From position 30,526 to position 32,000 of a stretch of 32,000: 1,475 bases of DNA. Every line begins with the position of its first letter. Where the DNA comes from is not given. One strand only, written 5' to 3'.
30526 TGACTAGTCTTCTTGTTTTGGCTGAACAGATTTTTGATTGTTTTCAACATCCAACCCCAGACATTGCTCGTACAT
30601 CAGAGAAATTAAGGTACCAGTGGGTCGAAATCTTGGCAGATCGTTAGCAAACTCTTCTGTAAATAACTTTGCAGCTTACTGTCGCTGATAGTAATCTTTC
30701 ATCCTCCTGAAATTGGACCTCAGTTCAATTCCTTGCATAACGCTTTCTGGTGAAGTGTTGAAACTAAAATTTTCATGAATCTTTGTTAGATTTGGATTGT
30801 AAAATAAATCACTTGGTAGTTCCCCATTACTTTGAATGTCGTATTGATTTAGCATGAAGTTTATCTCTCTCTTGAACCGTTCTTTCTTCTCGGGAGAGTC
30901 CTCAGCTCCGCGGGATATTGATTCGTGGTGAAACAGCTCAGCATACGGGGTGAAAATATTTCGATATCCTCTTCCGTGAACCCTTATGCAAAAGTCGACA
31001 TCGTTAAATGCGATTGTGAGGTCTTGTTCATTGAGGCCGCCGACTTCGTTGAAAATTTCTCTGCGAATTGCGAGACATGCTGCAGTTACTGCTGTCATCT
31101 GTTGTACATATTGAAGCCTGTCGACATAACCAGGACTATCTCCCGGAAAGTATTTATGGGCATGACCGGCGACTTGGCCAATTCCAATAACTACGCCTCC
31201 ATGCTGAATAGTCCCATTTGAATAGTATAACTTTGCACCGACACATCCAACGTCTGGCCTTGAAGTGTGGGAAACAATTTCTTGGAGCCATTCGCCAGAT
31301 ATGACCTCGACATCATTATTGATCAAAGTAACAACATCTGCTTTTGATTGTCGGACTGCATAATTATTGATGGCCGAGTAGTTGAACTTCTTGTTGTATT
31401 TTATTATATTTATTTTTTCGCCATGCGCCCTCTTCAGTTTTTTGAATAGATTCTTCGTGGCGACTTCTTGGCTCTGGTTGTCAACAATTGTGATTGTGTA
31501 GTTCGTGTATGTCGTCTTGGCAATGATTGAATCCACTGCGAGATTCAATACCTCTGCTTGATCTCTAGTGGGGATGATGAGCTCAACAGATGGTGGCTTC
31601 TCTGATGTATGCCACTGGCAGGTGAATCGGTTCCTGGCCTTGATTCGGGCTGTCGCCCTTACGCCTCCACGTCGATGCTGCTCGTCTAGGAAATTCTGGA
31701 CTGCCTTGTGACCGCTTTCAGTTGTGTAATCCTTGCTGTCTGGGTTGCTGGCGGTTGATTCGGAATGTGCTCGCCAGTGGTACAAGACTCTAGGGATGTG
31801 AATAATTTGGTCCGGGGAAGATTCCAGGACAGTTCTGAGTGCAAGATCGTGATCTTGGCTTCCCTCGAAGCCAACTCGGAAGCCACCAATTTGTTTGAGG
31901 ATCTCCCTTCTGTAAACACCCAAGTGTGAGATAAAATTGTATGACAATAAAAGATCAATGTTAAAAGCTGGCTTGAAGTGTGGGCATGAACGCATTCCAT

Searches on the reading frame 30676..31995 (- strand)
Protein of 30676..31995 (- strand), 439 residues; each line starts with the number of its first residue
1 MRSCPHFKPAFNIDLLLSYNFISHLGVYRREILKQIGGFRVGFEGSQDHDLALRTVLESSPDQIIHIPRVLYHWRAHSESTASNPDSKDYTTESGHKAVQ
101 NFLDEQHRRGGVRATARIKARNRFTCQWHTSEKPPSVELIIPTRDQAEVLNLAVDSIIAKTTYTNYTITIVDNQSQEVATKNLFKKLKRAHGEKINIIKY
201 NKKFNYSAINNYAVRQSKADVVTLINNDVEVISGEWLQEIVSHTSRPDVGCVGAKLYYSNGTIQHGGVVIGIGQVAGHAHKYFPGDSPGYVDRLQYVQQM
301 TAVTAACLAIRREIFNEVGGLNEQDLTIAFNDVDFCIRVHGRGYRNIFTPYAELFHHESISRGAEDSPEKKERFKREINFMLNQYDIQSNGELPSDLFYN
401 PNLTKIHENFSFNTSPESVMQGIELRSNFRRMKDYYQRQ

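Call 6: search_protein_families(library=pfam, proteins=[window:30676-31995:-], max_evalue=0.01)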
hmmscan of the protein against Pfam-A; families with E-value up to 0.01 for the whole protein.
window:30676-31995:- (439 aa): 7 families
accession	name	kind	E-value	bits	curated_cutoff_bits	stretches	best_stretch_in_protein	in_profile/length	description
PF13641.12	Glyco_tranf_2_3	-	5.4e-15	56.5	27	1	135-355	2-210/230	Glycosyltransferase like family 2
PF00535.33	Glycos_transf_2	-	7.5e-15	55.7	23.3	1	139-318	2-167/168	Glycosyl transferase family 2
PF13712.12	Glyco_tranf_2_5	-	1.5e-08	35.1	27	1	168-374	3-206/210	Glycosyltransferase like family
PF13632.12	Glyco_trans_2_3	-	3.3e-05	24.2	27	1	224-362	4-127/198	Glycosyl transferase family group 2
PF13506.12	Glyco_transf_21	-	0.00026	20.9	21.7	1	212-351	24-149/174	Glycosyl transferase family 21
PF10111.15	Glyco_tranf_2_2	-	0.0016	18.4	27.3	0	306-353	166-212/276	Glycosyltransferase like family 2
PF02709.20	Glyco_transf_7C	-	0.0062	16.6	23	0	297-345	13-61/78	N-terminal domain of galactosyltransferase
